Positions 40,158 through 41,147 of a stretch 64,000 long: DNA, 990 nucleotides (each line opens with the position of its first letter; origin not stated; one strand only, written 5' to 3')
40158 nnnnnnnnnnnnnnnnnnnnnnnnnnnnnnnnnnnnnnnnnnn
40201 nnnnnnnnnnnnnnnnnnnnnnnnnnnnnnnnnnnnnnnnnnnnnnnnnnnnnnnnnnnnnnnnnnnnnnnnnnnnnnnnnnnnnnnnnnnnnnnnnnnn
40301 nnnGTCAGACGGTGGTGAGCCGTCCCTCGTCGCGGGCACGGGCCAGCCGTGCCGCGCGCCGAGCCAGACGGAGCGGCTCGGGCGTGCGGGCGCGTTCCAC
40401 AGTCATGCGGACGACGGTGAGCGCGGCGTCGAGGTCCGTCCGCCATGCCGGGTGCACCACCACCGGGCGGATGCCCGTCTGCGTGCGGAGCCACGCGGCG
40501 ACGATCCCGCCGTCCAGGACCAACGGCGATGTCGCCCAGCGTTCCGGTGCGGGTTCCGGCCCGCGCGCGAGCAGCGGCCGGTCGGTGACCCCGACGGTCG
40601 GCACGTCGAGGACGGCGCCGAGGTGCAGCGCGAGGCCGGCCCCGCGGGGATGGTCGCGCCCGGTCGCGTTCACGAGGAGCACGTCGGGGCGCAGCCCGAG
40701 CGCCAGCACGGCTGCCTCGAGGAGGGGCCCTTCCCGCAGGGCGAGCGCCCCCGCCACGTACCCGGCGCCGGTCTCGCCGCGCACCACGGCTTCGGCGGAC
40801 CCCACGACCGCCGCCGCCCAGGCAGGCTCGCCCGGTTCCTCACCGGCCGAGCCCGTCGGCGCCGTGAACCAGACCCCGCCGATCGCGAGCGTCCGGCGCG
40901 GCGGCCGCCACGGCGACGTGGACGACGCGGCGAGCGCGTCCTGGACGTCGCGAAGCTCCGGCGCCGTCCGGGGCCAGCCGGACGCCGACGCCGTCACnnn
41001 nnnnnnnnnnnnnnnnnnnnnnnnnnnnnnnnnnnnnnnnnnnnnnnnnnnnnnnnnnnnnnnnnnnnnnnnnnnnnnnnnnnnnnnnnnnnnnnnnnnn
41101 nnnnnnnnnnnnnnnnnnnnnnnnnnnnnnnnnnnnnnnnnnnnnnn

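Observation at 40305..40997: The EndoV-like protein appears to have lost most catalytic metal ligands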

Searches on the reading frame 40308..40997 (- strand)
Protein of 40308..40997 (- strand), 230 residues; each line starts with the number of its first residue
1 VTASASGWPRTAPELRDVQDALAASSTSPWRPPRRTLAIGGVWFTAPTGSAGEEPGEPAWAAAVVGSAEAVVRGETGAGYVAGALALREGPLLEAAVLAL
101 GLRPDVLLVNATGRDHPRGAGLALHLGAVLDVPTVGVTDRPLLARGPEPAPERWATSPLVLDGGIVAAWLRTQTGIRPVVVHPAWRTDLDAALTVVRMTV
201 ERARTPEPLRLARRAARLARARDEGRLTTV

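Call 5: search_protein_families(library=pfam, proteins=[window:40308-40997:-], max_evalue=0.01)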
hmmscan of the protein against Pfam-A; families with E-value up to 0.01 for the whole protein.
window:40308-40997:- (230 aa): 2 families
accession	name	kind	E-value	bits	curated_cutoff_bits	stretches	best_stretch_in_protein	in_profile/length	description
PF04493.20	Endonuclease_5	-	6e-34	117.9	23.4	1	68-212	52-196/198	Endonuclease V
PF01949.23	Endo_dU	-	0.0016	18.3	32.7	1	184-218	146-180/182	Endonuclease dU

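Call 6: search_protein_families(library=ncbifam, proteins=[window:40308-40997:-], max_evalue=0.01)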
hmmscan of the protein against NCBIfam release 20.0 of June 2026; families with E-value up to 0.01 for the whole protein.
window:40308-40997:- (230 aa): 2 families
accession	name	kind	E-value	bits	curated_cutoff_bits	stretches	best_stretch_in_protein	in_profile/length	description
NF008629.1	PRK11617.1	equivalog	7.6e-31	107.2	230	1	70-217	62-209/218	deoxyribonuclease V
NF041102.1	endonuc_V_Ttgales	equivalog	7.2e-26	91.7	300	1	78-214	73-210/216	endonuclease V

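Call 7: search_solved_structures(query=window:40308-40997:-, max_evalue=0.01, show_alignments=4)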
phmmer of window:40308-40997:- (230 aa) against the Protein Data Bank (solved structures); distinct sequences matched with E-value up to 0.01: 18.
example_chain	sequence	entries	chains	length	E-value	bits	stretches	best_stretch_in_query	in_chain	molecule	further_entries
3goc_A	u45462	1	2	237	2.3e-23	86.3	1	6-218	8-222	Endonuclease V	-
6ozf_A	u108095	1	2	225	3.2e-21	79.3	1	72-214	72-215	Endonuclease V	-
2w36_A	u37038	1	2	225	1.5e-20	77.1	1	72-214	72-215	ENDONUCLEASE V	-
2w35_A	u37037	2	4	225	1.6e-20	77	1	72-214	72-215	Endonuclease V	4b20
3hd0_A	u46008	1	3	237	1.9e-20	76.8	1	72-214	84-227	Endonuclease V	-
6ozg_A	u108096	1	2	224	4.2e-20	75.6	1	72-214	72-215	Endonuclease V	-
4xpu_A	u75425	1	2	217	2.3e-19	73.2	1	71-215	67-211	Endonuclease V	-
3ga2_A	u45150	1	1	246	1.7e-14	57.3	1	73-218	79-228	Endonuclease V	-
6oze_A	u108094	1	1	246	2.2e-12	50.4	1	77-216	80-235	Endonuclease V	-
4nsp_A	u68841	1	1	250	3.1e-12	49.9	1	78-216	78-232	Endonuclease V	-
6ozj_A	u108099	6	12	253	1.6e-09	41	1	78-215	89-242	Endonuclease V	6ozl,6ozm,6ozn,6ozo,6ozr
5aoy_A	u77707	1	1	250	1.8e-09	40.9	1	78-213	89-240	ENDONUCLEASE V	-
6ozp_A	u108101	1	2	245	1.8e-09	40.8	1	78-214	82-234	Endonuclease V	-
6ozs_A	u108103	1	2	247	1.8e-09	40.8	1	78-214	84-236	Endonuclease V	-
6ozk_A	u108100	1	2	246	1.9e-09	40.8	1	78-214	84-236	Endonuclease V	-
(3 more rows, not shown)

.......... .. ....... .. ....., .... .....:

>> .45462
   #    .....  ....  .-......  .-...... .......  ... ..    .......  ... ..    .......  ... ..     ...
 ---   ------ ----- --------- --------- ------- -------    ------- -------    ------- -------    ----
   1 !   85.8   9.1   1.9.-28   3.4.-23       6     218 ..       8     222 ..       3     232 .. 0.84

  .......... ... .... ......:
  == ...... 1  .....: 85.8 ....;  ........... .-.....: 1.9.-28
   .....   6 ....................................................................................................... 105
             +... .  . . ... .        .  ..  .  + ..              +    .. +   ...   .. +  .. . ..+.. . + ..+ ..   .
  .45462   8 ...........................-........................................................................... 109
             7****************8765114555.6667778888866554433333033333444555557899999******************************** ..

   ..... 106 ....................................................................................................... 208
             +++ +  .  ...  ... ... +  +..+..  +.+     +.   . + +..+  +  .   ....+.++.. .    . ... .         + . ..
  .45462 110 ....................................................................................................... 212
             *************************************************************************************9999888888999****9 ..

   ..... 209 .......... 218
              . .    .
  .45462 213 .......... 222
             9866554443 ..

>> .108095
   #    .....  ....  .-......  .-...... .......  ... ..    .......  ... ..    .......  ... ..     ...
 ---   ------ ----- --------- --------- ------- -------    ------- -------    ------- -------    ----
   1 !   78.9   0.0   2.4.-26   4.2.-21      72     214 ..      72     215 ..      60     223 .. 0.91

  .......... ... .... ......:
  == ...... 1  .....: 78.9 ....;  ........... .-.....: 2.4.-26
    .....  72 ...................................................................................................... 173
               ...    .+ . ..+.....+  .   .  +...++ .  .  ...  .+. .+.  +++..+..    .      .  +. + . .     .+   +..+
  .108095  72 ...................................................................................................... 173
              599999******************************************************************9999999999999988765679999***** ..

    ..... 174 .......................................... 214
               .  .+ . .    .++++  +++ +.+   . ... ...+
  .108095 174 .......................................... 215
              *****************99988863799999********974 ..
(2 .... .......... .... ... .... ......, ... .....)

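Call 8: find_homologous_proteins(query=window:40308-40997:-, max_evalue=0.001)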
Query window:40308-40997:- (230 aa): 5666 proteins with E <= 0.001 among 8000 candidates; the best 120 are listed.
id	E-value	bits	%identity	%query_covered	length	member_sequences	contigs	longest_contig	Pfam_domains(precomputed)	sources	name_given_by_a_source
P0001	3.9e-139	480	100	100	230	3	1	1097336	PF04493.21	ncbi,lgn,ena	-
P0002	3.0e-109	382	83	100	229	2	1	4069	PF04493.21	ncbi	ncbi:MAG: endonuclease V [Actinomycetota bacterium]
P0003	3.6e-98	346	76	99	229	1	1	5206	PF04493.21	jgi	jgi:deoxyribonuclease V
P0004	1.2e-97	344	77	99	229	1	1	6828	PF04493.21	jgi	jgi:deoxyribonuclease V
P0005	7.7e-96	338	76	99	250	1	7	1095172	PF04493.21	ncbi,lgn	-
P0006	5.4e-91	322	73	99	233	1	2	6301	PF04493.21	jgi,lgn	jgi:deoxyribonuclease V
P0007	8.0e-88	312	68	88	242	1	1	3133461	PF04493.21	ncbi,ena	-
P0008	7.9e-87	309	71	96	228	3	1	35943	PF04493.21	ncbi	-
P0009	1.1e-86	308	72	97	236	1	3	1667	PF04493.21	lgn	-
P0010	1.2e-83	298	70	87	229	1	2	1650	PF04493.21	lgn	-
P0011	1.8e-83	298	69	96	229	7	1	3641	PF04493.21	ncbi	ncbi:MAG: endonuclease V [Actinomycetota bacterium]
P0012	1.1e-82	295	69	88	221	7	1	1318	PF04493.21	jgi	jgi:deoxyribonuclease V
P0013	1.9e-77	278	65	90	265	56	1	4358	PF04493.21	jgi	jgi:deoxyribonuclease V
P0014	1.9e-75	272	64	96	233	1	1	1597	PF04493.21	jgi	jgi:deoxyribonuclease V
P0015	2.6e-75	271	66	95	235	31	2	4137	PF04493.21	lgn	-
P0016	4.8e-75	270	65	96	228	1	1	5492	PF04493.21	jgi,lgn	jgi:deoxyribonuclease V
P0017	1.2e-74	269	71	82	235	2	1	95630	PF04493.21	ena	-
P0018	9.9e-73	263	64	96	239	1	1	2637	PF04493.21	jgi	jgi:deoxyribonuclease V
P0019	5.5e-72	260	63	96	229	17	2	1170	PF04493.21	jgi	jgi:deoxyribonuclease V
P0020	1.2e-71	259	63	88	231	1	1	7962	PF04493.21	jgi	jgi:deoxyribonuclease V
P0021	1.9e-71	258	61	99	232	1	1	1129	PF04493.21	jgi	jgi:deoxyribonuclease V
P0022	9.3e-70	253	66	74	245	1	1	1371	PF04493.21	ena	-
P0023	2.9e-69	251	64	96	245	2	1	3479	PF04493.21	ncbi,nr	ncbi:MAG: endonuclease V [Actinobacteria bacterium]|nr:endonuclease V [Actinomycetota bacterium]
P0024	1.2e-67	246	62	96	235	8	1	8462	PF04493.21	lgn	-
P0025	1.9e-67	245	64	93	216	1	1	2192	PF04493.21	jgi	jgi:deoxyribonuclease V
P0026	5.5e-67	244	60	95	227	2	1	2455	PF04493.21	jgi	jgi:deoxyribonuclease V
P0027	8.0e-67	243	60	98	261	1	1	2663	PF04493.21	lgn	-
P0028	8.3e-67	243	60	88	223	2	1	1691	PF04493.21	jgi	-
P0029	2.5e-66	242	71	75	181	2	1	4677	PF04493.21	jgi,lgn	jgi:deoxyribonuclease V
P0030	3.0e-66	241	68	74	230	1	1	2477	PF04493.21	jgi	jgi:deoxyribonuclease V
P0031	3.0e-66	241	72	81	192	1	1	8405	PF04493.21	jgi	jgi:deoxyribonuclease V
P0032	3.6e-66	241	60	88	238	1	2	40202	PF04493.21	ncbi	-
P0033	4.1e-66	241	62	96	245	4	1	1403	PF04493.21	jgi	jgi:deoxyribonuclease V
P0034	5.5e-66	241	60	99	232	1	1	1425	PF04493.21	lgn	-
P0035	8.8e-66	240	60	94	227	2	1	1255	PF04493.21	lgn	-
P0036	1.2e-65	239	60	88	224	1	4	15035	PF04493.21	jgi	jgi:deoxyribonuclease V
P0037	1.7e-65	239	62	89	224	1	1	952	PF04493.21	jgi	jgi:deoxyribonuclease V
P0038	1.9e-65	239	62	88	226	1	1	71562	PF04493.21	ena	-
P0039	2.9e-65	238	60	94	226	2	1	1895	PF04493.21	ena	-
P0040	3.0e-65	238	63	88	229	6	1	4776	PF04493.21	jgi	jgi:deoxyribonuclease V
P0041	3.5e-65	238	61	88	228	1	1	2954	PF04493.21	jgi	jgi:deoxyribonuclease V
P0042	3.7e-65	238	61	95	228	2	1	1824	PF04493.21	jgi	jgi:deoxyribonuclease V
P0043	1.2e-64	236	61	88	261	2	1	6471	PF04493.21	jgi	jgi:deoxyribonuclease V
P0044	1.3e-64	236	59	88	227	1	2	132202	PF04493.21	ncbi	-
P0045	1.3e-64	236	59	87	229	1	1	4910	PF04493.21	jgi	jgi:deoxyribonuclease V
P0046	1.6e-64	236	60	97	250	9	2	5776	PF04493.21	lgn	-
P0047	1.8e-64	236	61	88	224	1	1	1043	PF04493.21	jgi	jgi:deoxyribonuclease V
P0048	1.8e-64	236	63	93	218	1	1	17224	PF04493.21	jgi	jgi:deoxyribonuclease V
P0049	2.0e-64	235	60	88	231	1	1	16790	PF04493.21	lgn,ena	-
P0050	2.1e-64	235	59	89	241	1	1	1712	PF04493.21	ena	-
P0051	2.1e-64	235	60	96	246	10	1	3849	PF04493.21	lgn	-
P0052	2.2e-64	235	59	88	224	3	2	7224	PF04493.21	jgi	jgi:deoxyribonuclease V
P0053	2.4e-64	235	60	96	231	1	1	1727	PF04493.21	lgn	-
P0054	2.5e-64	235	62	93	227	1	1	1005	PF04493.21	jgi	jgi:deoxyribonuclease V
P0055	3.5e-64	235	62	88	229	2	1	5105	PF04493.21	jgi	jgi:deoxyribonuclease V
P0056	3.5e-64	235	61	96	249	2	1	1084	PF04493.21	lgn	-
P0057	4.1e-64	234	59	88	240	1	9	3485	PF04493.21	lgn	-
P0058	4.4e-64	234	61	89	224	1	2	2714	PF04493.21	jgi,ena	jgi:deoxyribonuclease V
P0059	4.6e-64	234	60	90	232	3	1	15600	PF04493.21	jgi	jgi:deoxyribonuclease V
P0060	4.7e-64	234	59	87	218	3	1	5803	PF04493.21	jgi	jgi:deoxyribonuclease V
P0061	5.0e-64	234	55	88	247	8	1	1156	PF04493.21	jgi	-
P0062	5.1e-64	234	59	97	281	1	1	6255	PF04493.21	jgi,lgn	jgi:deoxyribonuclease V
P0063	5.5e-64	234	61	93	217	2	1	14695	PF04493.21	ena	-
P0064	6.2e-64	234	61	88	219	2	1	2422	PF04493.21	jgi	jgi:deoxyribonuclease V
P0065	6.6e-64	234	62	93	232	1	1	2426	PF04493.21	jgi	jgi:deoxyribonuclease V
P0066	7.3e-64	234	58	95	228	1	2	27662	PF04493.21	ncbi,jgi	jgi:deoxyribonuclease V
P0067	7.5e-64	234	61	89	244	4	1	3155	PF04493.21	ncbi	ncbi:MAG: endonuclease V [Thermoleophilia bacterium]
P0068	1.0e-63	233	59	88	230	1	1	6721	PF04493.21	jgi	jgi:deoxyribonuclease V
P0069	1.1e-63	233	58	94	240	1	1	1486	PF04493.21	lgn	-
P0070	1.2e-63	233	59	88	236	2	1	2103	PF04493.21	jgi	jgi:deoxyribonuclease V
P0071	1.3e-63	233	59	88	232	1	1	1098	PF04493.21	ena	-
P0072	1.4e-63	233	57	87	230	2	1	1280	PF04493.21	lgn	-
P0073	1.5e-63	233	60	93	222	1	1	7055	PF04493.21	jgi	jgi:deoxyribonuclease V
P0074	1.6e-63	233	59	93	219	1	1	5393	PF04493.21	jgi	jgi:deoxyribonuclease V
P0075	1.6e-63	233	60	88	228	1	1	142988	PF04493.21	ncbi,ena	-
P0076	1.7e-63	232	58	87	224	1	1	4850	PF04493.21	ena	-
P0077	1.8e-63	232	60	89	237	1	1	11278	PF04493.21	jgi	jgi:deoxyribonuclease V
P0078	2.0e-63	232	59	87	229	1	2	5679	PF04493.21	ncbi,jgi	jgi:deoxyribonuclease V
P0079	2.2e-63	232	59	96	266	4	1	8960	PF04493.21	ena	-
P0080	2.6e-63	232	61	88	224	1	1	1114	PF04493.21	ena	-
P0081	2.6e-63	232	59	88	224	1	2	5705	PF04493.21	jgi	jgi:deoxyribonuclease V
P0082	2.7e-63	232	60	88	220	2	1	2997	PF04493.21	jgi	jgi:deoxyribonuclease V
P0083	2.8e-63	232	60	90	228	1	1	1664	PF04493.21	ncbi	-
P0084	2.9e-63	232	58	97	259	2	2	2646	PF04493.21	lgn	-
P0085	3.6e-63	231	58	87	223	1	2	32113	PF04493.21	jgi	jgi:deoxyribonuclease V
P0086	3.6e-63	231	55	88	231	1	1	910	PF04493.21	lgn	-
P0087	3.9e-63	231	59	96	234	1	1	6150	PF04493.21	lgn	-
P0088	4.1e-63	231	58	95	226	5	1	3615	PF04493.21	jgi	jgi:deoxyribonuclease V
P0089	4.1e-63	231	62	93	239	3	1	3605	PF04493.21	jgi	jgi:deoxyribonuclease V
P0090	4.1e-63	231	61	88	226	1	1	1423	PF04493.21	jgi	jgi:deoxyribonuclease V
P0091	4.2e-63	231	58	93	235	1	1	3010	PF04493.21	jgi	jgi:deoxyribonuclease V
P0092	4.2e-63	231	58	99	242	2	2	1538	PF04493.21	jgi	jgi:deoxyribonuclease V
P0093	4.6e-63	231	59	95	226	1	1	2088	PF04493.21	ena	-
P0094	4.8e-63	231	58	99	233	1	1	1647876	PF04493.21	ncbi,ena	-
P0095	4.9e-63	231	58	88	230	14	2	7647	PF04493.21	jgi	-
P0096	4.9e-63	231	59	96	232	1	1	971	PF04493.21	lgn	-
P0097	4.9e-63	231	61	87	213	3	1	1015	PF04493.21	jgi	jgi:deoxyribonuclease V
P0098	5.4e-63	231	57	95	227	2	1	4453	PF04493.21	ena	-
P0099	5.5e-63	231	59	88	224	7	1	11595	PF04493.21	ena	-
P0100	7.4e-63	230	59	88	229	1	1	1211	PF04493.21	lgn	-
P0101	8.7e-63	230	60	91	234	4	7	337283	PF04493.21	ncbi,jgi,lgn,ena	-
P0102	9.2e-63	230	59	88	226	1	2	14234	PF04493.21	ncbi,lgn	-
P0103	9.9e-63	230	59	88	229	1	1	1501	PF04493.21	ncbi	-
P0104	1.1e-62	230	61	89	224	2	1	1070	PF04493.21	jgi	jgi:deoxyribonuclease V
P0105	1.1e-62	230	60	88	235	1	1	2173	PF04493.21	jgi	jgi:deoxyribonuclease V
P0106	1.1e-62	230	59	90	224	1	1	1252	PF04493.21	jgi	jgi:deoxyribonuclease V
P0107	1.1e-62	230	58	88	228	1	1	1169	PF04493.21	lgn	-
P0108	1.1e-62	230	61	93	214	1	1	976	PF04493.21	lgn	-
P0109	1.2e-62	230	60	93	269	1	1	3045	PF04493.21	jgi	jgi:deoxyribonuclease V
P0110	1.2e-62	230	56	93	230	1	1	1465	PF04493.21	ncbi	-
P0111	1.2e-62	230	61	93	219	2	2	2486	PF04493.21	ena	-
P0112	1.3e-62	230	57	88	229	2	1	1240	PF04493.21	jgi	jgi:deoxyribonuclease V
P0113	1.3e-62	230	60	89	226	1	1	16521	PF04493.21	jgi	jgi:deoxyribonuclease V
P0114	1.5e-62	229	58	88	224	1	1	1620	PF04493.21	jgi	jgi:deoxyribonuclease V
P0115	1.5e-62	229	61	93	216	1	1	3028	PF04493.21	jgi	jgi:deoxyribonuclease V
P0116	1.6e-62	229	57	88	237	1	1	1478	PF04493.21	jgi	jgi:deoxyribonuclease V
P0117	1.7e-62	229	56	87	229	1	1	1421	PF04493.21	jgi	jgi:deoxyribonuclease V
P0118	1.8e-62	229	58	88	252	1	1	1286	PF04493.21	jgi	jgi:deoxyribonuclease V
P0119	1.8e-62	229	58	88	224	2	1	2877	PF04493.21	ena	-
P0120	1.9e-62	229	55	88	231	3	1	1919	PF04493.21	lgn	-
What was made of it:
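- Public databases label these proteins endonuclease V or deoxyribonuclease V (call 8).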

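Call 11: find_encoding_contigs(protein=P0001, flank=10000, max_places=3)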
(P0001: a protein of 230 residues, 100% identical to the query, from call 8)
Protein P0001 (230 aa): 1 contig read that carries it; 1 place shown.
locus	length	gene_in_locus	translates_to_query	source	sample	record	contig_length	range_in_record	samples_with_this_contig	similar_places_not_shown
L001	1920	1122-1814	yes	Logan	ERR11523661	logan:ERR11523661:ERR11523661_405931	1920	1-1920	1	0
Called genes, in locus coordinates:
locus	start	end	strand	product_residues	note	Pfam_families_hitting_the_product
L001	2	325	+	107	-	?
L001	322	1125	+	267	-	PF01875:Memo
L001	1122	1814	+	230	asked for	PF04493:Endonuclease_5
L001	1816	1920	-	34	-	?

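Call 14: find_related_loci(query=A1, collection=genome_contigs, flank=10000)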
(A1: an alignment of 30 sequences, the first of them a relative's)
Query A1 (230 aa) in genome_contigs; peptide patterns used: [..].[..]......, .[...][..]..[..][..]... (x = any residue, [..] = any of these).
599 stretches matched a pattern (row limit reached: there are more); 460 encode a relative of the query (tblastn E <= 1e-3); the best 80 are kept; 80 distinct loci.
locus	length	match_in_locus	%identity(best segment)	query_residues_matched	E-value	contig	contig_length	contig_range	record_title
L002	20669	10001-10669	71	8-227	5e-79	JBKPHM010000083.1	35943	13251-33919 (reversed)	MAG: Actinomycetota bacterium isolate HAY_GB_MAG_00010 HAY_GB_000000153526, whole genome shotgun sequence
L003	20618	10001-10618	68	6-208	2e-73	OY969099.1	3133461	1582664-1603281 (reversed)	MAG: uncultured Actinomycetes bacterium isolate MFD01721.bin.1.13 genome assembly, chromosome: 1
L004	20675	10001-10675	59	8-227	1e-67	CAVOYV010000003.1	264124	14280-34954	MAG: uncultured Actinomycetes bacterium isolate MFD09779.bin.2.169 genome assembly, contig: contig_35587, whole genome s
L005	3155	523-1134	61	6-209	2e-63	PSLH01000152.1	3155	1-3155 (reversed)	MAG: Thermoleophilia bacterium isolate ERB_19_2 NODE_6253_length_3155_cov_3.675161, whole genome shotgun sequence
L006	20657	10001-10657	57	8-220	2e-61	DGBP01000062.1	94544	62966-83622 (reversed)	MAG TPA_asm: Nocardioidaceae bacterium UBA4001 UBA4001_contig_111, whole genome shotgun sequence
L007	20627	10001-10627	57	8-209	4e-61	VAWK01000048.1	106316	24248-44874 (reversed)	MAG: Actinobacteria bacterium isolate AC_4 14_1009_16_30cm_scaffold_1039, whole genome shotgun sequence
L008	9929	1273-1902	57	8-210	2e-61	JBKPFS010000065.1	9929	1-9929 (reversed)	MAG: Actinomycetota bacterium isolate HAY_GM_MAG_00015 HAY_GM_000000257553, whole genome shotgun sequence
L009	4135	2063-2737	54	5-221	3e-60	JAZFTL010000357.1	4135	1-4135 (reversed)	MAG: Thermoanaerobaculia bacterium isolate BS2bin.32 BS2bin.32_357, whole genome shotgun sequence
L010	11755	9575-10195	58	3-209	5e-60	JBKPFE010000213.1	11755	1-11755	MAG: Actinomycetota bacterium isolate HAY_GM_MAG_00029 HAY_GM_000000020481, whole genome shotgun sequence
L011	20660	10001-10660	57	6-209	1e-59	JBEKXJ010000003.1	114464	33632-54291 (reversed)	MAG: Solirubrobacteraceae bacterium isolate SPRUCE 649 SPRUCE_649_3, whole genome shotgun sequence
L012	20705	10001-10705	49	1-229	1e-59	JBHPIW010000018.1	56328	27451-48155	Candidatus Neomarinimicrobiota bacterium isolate SAG AM-312-I22 AM-312-I22_NODE_18, whole genome shotgun sequence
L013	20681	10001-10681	55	8-226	2e-59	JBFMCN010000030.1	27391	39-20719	MAG: Actinomycetota bacterium isolate MAG194 MAG194_30, whole genome shotgun sequence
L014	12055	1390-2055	54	8-223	4e-59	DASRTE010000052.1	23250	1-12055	MAG TPA_asm: Jiangellaceae bacterium isolate SMAG_U6758 k141_3703316, whole genome shotgun sequence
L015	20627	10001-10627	60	8-209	2e-59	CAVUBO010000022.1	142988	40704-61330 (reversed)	MAG: uncultured Actinomycetota bacterium isolate MFD05674.bin.3.310 genome assembly, contig: contig_49876, whole genome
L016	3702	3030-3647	54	8-208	2e-59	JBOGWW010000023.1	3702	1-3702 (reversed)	MAG: Actinomycetota bacterium isolate M3-S_metawrap_bin.182 k127_1619605, whole genome shotgun sequence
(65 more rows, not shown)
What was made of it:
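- The same substitutions occur in at least 460 species (call 14).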
